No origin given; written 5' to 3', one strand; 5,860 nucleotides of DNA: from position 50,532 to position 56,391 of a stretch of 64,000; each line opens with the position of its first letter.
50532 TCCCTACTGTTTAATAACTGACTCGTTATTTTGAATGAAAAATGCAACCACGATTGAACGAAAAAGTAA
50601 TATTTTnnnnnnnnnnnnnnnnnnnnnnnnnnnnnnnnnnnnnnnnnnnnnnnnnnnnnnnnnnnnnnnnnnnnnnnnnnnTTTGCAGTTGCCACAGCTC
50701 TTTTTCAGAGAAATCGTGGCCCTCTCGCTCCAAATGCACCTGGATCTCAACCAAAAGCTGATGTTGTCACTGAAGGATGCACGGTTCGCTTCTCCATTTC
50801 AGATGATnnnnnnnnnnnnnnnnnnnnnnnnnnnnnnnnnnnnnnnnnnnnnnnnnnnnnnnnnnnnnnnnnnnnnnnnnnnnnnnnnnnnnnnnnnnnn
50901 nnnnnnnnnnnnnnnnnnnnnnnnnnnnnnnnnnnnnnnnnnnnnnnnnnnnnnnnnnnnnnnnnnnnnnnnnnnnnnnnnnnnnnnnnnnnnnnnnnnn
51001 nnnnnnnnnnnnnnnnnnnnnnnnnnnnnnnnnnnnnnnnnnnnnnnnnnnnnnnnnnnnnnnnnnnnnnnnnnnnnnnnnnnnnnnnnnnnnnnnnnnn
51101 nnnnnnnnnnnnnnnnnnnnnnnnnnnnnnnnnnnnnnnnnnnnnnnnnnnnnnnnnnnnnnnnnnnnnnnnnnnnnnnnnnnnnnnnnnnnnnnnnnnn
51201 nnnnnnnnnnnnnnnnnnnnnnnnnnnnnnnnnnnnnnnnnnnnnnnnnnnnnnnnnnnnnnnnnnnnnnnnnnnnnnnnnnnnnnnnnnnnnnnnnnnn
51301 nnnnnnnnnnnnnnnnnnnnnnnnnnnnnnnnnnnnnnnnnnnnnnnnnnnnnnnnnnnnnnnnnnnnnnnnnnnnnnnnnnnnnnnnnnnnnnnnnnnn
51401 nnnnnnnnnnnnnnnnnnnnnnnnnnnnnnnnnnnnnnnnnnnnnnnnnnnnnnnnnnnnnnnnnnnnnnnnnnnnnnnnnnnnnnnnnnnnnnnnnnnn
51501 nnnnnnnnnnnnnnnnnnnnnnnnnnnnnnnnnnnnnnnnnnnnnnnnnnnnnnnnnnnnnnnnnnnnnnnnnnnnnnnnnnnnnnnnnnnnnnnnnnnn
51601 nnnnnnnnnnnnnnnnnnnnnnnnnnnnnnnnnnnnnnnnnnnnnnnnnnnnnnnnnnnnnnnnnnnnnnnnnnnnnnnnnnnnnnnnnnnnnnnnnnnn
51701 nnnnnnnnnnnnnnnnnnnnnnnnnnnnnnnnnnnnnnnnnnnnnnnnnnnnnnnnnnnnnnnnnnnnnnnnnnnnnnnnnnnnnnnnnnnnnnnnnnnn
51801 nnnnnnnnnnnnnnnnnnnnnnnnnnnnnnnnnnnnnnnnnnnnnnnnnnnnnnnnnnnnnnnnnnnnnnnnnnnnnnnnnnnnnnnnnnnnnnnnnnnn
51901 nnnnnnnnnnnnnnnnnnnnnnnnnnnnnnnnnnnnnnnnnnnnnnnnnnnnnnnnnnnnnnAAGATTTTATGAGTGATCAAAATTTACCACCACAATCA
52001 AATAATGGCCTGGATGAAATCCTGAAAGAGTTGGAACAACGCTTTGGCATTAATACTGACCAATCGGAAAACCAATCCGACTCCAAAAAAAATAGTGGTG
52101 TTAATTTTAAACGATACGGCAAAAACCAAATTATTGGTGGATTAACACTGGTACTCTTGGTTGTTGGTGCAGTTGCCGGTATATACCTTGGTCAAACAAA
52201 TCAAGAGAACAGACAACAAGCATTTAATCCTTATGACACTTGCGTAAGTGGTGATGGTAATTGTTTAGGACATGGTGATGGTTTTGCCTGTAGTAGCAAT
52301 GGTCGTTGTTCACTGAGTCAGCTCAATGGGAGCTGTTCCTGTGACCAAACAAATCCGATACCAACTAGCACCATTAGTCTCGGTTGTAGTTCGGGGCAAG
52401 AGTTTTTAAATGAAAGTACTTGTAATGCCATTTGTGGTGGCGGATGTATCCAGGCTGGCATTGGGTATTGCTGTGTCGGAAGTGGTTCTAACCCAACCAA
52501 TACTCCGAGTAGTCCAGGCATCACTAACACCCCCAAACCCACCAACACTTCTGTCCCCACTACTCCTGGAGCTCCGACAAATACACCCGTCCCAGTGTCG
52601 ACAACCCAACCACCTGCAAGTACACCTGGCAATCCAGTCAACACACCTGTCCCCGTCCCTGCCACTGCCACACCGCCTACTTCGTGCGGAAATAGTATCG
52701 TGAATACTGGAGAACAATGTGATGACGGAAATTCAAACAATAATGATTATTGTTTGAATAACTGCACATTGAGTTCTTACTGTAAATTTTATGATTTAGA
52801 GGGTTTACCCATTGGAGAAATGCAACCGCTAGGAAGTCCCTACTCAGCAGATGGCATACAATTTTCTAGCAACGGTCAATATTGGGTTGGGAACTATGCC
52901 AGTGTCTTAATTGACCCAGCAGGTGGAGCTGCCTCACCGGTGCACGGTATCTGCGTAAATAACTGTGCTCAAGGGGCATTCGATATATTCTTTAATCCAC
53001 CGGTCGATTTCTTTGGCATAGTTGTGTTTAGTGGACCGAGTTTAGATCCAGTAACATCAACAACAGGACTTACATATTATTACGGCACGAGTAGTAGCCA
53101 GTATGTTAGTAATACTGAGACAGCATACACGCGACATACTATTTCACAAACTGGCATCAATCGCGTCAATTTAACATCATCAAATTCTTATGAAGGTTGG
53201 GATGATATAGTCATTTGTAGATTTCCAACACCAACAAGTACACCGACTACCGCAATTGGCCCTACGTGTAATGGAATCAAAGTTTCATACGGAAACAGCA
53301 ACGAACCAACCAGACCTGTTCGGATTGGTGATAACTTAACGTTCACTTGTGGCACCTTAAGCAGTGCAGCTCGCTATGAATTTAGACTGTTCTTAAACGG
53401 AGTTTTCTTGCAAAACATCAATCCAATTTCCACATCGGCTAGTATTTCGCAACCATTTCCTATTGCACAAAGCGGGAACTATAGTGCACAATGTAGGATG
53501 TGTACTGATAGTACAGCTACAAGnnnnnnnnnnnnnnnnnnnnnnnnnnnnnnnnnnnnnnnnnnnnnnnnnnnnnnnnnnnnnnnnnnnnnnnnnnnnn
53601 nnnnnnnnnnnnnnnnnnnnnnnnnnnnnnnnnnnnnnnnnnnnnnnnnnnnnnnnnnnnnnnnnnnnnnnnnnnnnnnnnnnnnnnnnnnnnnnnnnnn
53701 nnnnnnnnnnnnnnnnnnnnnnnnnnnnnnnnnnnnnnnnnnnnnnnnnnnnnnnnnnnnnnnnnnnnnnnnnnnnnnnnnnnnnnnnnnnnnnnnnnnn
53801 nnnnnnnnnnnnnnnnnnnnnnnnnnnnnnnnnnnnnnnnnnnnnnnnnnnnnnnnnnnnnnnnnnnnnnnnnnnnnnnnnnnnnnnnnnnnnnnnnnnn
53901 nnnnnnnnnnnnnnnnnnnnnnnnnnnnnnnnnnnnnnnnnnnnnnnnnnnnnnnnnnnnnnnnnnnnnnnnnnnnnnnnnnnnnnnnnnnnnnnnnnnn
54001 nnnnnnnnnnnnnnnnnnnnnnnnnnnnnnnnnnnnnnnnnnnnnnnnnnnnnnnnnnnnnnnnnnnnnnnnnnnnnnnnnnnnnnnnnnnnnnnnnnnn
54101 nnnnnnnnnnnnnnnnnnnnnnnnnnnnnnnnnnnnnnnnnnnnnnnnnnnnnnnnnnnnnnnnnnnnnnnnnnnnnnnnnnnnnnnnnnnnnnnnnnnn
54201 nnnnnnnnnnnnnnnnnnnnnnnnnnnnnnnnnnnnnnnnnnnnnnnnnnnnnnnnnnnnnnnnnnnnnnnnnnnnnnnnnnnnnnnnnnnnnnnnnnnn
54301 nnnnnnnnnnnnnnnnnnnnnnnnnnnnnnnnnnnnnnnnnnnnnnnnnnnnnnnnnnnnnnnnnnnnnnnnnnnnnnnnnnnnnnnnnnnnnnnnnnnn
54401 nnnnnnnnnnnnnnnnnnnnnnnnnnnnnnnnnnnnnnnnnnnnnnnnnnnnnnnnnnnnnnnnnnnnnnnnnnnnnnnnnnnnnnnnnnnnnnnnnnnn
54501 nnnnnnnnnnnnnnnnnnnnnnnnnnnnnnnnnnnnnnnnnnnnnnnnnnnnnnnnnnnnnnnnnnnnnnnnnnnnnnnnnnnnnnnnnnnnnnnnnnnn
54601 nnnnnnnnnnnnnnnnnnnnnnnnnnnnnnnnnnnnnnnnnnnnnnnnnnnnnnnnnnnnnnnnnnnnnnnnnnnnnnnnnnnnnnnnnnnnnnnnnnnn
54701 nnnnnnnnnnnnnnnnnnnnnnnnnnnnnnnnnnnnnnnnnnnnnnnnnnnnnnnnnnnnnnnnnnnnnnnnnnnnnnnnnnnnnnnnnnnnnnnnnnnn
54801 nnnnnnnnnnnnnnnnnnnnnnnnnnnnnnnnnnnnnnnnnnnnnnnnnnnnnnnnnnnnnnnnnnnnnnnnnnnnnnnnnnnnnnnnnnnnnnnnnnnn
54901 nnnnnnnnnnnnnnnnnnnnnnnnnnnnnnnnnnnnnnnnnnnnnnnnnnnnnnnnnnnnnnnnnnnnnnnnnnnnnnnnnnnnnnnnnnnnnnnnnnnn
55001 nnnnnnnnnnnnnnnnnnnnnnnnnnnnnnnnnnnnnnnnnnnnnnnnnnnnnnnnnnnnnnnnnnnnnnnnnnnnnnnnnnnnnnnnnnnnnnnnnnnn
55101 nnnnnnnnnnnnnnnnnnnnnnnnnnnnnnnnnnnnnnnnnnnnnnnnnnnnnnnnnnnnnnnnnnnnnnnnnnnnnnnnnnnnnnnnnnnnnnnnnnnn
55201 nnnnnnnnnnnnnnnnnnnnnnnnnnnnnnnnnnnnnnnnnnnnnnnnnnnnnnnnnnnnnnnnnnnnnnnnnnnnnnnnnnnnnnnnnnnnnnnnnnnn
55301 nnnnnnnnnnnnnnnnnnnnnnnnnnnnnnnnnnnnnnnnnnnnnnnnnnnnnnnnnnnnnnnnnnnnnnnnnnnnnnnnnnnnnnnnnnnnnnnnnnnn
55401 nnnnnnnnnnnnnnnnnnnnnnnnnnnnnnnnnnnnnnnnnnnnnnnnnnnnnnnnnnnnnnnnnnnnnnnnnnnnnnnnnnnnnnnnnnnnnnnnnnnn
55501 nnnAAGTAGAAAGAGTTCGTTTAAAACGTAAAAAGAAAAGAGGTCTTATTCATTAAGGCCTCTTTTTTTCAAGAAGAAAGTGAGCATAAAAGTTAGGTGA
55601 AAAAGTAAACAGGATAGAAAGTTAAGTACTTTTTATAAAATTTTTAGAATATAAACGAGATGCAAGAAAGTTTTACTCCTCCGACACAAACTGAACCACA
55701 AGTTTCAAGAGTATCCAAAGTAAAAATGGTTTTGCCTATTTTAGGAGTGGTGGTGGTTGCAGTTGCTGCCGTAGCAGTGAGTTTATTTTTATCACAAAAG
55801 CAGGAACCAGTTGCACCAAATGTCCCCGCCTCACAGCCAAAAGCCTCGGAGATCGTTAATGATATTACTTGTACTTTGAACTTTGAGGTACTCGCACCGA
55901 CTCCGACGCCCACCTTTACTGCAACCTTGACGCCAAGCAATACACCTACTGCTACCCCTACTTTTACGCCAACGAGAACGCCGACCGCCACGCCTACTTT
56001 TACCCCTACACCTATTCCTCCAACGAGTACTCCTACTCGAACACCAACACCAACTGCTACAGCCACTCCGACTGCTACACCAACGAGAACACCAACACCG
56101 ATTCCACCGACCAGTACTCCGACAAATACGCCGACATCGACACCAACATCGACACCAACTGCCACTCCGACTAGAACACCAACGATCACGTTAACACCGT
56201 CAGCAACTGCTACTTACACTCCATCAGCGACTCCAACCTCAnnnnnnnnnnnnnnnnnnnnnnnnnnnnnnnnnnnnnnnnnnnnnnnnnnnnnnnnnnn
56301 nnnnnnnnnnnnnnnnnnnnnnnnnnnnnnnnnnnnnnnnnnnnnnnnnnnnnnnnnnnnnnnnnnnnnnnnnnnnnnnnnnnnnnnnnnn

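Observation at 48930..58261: Tandem array of six mosaic surface-protein genes organised as three two-gene modules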

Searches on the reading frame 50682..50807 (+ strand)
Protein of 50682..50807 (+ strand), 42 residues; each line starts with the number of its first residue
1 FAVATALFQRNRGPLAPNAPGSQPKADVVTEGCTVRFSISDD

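Call 47: find_related_loci(query=A4, collection=genome_contigs, flank=8000)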
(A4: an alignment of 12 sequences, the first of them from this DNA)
Query A4 (42 aa) in genome_contigs; peptide patterns used: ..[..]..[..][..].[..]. (x = any residue, [..] = any of these).
60 stretches matched a pattern; 5 encode a relative of the query (tblastn E <= 1e-3); 5 distinct loci.
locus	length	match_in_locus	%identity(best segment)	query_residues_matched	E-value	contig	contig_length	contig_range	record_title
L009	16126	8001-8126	71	1-42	7e-19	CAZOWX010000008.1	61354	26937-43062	MAG TPA_asm: uncultured Pseudomonadales bacterium isolate SRP286056_co2_574 genome assembly, contig: NODE_506_length_613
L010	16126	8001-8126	48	3-42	5e-8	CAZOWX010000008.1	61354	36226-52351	MAG TPA_asm: uncultured Pseudomonadales bacterium isolate SRP286056_co2_574 genome assembly, contig: NODE_506_length_613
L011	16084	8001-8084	54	13-39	1e-5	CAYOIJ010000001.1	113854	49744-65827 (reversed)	MAG TPA_asm: uncultured Pseudomonadales bacterium isolate binchicken_co45_383 genome assembly, contig: NODE_104_length_1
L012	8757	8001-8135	40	1-41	2e-5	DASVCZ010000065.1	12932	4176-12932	MAG TPA_asm: Patescibacteria group bacterium isolate SMAG_U2020 k141_722130, whole genome shotgun sequence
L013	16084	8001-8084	46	13-39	9e-5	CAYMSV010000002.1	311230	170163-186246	MAG TPA_asm: uncultured Pseudomonadales bacterium isolate SRP241326_co1_55 genome assembly, contig: NODE_22_length_31123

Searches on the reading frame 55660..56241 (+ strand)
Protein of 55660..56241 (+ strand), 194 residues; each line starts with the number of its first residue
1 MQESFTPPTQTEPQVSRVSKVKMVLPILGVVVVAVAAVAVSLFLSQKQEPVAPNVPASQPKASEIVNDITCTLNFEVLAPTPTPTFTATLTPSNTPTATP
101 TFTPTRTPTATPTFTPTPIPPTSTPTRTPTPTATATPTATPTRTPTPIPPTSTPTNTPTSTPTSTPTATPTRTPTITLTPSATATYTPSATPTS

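Call 70: predict_structure(alignment_id=A5)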
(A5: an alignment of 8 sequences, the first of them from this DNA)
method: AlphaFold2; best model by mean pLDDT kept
length: 194 residues; sequences in the alignment: 8
mean_pLDDT: 56.5   pTM: 0.19
mean pLDDT of the five models: 56.5, 55.7, 53.3, 52.5, 48.2
residues with pLDDT >= 90: 0; 70-90: 17; 50-70: 131; < 50: 46
segments of 3 or more residues with pLDDT < 50: 122-125, 135-137, 139-141, 155-157, 159-164, 182-184
pLDDT, mean of each block of 10 residues (from residue 1): 56 55 69 82 61 56 59 58 60 54 54 61 49 47 52 47 48 51 52 56
secondary structure, 60 per line:
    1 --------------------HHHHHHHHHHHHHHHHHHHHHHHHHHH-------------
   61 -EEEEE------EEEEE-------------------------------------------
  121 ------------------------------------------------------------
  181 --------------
elements in order: H21-47 E62-66 E73-77
